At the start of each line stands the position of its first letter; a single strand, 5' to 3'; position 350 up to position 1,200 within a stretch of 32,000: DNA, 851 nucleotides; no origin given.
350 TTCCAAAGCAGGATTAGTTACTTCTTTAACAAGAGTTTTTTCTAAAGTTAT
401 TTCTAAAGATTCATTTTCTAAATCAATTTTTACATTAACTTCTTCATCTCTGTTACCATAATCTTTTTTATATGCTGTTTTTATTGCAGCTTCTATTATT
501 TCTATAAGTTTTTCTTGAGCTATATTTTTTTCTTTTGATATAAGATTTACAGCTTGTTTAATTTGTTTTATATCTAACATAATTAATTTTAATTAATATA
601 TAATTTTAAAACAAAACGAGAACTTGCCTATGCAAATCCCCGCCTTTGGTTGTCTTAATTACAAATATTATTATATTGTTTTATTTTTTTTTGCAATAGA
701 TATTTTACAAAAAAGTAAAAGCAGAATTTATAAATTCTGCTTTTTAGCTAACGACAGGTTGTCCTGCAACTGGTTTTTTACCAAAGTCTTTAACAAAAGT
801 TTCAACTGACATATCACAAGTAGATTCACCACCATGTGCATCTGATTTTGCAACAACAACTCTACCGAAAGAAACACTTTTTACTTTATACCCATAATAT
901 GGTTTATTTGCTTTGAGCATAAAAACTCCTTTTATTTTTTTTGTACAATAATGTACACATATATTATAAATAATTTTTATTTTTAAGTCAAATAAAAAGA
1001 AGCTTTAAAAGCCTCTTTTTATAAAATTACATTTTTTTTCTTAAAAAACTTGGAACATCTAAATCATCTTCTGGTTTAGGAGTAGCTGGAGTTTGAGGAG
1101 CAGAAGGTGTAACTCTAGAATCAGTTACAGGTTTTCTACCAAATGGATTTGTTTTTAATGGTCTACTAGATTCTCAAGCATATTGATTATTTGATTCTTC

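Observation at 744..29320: Three SD-led, TGA-free mini-genes with consensus promoters stand apart from every other gene in the window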

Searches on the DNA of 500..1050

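Call 106: search_rna_families(source=window, start=500, end=1050, threshold=evalue, max_evalue=1)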
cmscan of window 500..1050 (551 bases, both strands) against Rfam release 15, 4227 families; matches with E-value up to 1: 1.
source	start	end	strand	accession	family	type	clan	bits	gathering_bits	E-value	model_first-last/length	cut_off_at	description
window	943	1021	+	RF02397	sau-5971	Gene; sRNA;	-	24.6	90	0.044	1-96/96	no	Staphylococcus sRNA sau-5971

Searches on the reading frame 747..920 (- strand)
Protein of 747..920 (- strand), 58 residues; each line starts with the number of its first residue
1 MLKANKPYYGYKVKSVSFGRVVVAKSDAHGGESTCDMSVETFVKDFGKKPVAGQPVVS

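Call 9: search_protein_families(library=pfam, proteins=[window:747-920:-], max_evalue=10)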
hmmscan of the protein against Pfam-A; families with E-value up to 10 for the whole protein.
seq(58 aa): 0 families

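Call 10: search_protein_families(library=phrogs, proteins=[window:747-920:-], max_evalue=10)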
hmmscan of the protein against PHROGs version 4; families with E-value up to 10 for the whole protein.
seq(58 aa): 0 families

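Call 13: list_cluster_members(proteins=[window:747-920:-, window:23216-23413:+, window:29116-29262:+, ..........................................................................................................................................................])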
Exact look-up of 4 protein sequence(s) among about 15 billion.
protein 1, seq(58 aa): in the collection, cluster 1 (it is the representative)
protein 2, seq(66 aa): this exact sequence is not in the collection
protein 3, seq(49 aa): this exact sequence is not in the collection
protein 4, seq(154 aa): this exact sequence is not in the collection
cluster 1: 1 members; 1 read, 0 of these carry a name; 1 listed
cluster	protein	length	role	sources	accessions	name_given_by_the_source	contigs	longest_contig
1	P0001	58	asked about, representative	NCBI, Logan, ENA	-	-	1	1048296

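Call 16: find_homologous_proteins(query=window:747-920:-, max_evalue=0.01)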
Query seq(58 aa) (58 aa): 2 proteins with E <= 0.01 among 2 candidates.
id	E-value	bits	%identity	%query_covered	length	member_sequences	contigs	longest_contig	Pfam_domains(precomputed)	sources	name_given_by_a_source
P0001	6.0e-31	122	100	100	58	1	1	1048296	-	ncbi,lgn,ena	-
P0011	2.1e-25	105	86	100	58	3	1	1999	-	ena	-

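Call 31: find_encoding_contigs(protein=P0011, flank=3000, max_places=3)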
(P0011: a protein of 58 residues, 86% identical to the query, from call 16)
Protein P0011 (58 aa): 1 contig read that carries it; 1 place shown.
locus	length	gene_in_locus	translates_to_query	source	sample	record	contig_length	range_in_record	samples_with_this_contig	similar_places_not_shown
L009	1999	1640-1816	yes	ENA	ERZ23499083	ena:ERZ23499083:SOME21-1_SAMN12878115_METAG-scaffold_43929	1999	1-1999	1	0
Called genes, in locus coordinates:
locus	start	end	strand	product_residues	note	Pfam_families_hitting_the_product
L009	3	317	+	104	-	?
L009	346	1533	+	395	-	PF00091:Tubulin, PF12327:FtsZ_C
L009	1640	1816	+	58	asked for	-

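Call 66: find_encoding_contigs(protein=P0001, flank=10000, max_places=2)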
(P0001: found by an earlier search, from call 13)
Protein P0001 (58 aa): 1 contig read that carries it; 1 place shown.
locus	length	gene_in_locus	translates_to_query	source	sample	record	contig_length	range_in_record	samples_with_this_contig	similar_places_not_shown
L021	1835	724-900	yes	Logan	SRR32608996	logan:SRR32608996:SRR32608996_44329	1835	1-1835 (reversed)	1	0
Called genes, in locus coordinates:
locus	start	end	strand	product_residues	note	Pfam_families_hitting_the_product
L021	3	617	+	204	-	?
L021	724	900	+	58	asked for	-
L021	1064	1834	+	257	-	?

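Call 78: search_protein_families(library=ncbifam, proteins=[window:747-920:-], max_evalue=1)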
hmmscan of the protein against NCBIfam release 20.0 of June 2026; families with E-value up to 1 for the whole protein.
seq(58 aa): 0 families

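Call 80: search_solved_structures(query=window:747-920:-, max_evalue=1)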
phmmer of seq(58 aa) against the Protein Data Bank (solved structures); distinct sequences matched with E-value up to 1: 2.
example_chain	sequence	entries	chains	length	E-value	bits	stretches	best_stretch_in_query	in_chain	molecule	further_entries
3bjk_A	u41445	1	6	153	0.65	14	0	9-46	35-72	Acyl-CoA thioester hydrolase HI0827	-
1yli_A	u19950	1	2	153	0.89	13.6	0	9-46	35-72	Putative acyl-CoA thioester hydrolase HI0827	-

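Call 81: search_protein_families(library=padloc, proteins=[window:747-920:-], max_evalue=1)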
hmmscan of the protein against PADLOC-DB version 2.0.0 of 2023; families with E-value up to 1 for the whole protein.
seq(58 aa): 0 families

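Call 99: predict_structure(alignment_id=A5)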
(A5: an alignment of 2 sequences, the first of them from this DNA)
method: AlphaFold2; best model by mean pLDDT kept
length: 58 residues; sequences in the alignment: 2
mean_pLDDT: 85.6   pTM: 0.67
mean pLDDT of the five models: 85.6, 83.6, 82.3, 81.0, 79.2
residues with pLDDT >= 90: 31; 70-90: 21; 50-70: 3; < 50: 3
segments of 3 or more residues with pLDDT < 50: 1-3
pLDDT, mean of each block of 10 residues (from residue 1): 64 93 89 90 90 88
secondary structure, 60 per line:
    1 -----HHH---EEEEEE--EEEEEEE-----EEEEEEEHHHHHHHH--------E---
elements in order: E12-17 E20-26 E32-38 H39-46

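Call 102: fold_search(model_id=the predicted structure, library=pdb)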
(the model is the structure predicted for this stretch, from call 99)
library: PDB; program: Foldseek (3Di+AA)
matches with E <= 10: 1391; with E <= 0.001: 0
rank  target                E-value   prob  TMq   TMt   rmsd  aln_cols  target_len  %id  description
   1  1lom                  4.3e-01  0.66  0.37  0.24   3.4        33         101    9  CYANOVIRIN-N DOUBLE MUTANT P51S S52P (released 2002-06-26)
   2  8rot_A                4.3e-01  0.33  0.35  0.03   8.1        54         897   11  Cryo-EM structure of the transmembrane anti-sigma factor DdvA (released 2024-11-06)
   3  3ezm                  4.6e-01  0.66  0.38  0.24   3.3        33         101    9  CYANOVIRIN-N (released 1998-12-23)
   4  4j4c                  4.6e-01  0.66  0.37  0.24   3.3        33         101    9  Structure of P51G Cyanovirin-N swapped dimer in the P3221 space group (released 2013-04-03)
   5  3s3z                  4.9e-01  0.66  0.37  0.23   3.2        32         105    9  Crystal Structure an Tandem Cyanovirin-N Dimer, CVN2L10 (released 2011-08-03)
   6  9bel_B                4.9e-01  0.54  0.45  0.39   4.1        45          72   11  Tungstate binding protein (Tungbindin) from Eubacterium limosum with five Tungstates bound (released 2024-09-04)
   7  5jk0_A                4.9e-01  0.33  0.41  0.09   6.0        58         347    7  Crystal structure of XerH site-specific recombinase bound to difH substrate: pre-cleavage complex (released 2016-12-28)
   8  5jmc_E                5.2e-01  0.63  0.39  0.06   3.9        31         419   19  Receptor binding domain of Botulinum neurotoxin A in complex with rat SV2C (released 2016-06-15)
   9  5jk0_B                5.6e-01  0.25  0.40  0.09   6.2        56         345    5  Crystal structure of XerH site-specific recombinase bound to difH substrate: pre-cleavage complex (released 2016-12-28)
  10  5jk0_C                5.6e-01  0.25  0.43  0.10   6.5        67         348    7  Crystal structure of XerH site-specific recombinase bound to difH substrate: pre-cleavage complex (released 2016-12-28)
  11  1gug_A                5.9e-01  0.54  0.46  0.42   3.8        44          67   20  MopII from Clostridium pasteurianum complexed with tungstate (released 2002-02-08)
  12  1guo_C                5.9e-01  0.35  0.40  0.37   4.3        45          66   27  MopII from Clostridium pasteurianum complexed with molybdate (released 2002-02-08)
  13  3lhc                  6.4e-01  0.57  0.37  0.24   3.2        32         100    9  Crystal structure of cyanovirin-n swapping domain b mutant (released 2010-02-09)
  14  9sob_N                7.3e-01  0.54  0.31  0.06   0.6        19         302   32  Structural Model of the Nuclear Pore Complex in Arabidopsis thaliana (released 2025-11-05)
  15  5wi2_A                7.3e-01  0.51  0.36  0.25   2.6        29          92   17  Crystal structure of the KA1 domain from human Chk1 (released 2017-10-04)
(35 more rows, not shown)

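Call 108: find_related_loci(query=window:747-920:-, collection=viral_contigs, flank=2000)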
Query seq(58 aa) (58 aa) in viral_contigs; peptide patterns used: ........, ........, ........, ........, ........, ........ (x = any residue, [..] = any of these).
14 stretches matched a pattern, but none encodes a relative of the query by tblastn (E <= 1e-3).

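Call 110: search_dna_similar(query=window:747-920:-, collection=phages, mode=protein, max_evalue=0.01)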
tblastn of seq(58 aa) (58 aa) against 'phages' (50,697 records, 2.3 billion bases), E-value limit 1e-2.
No match.
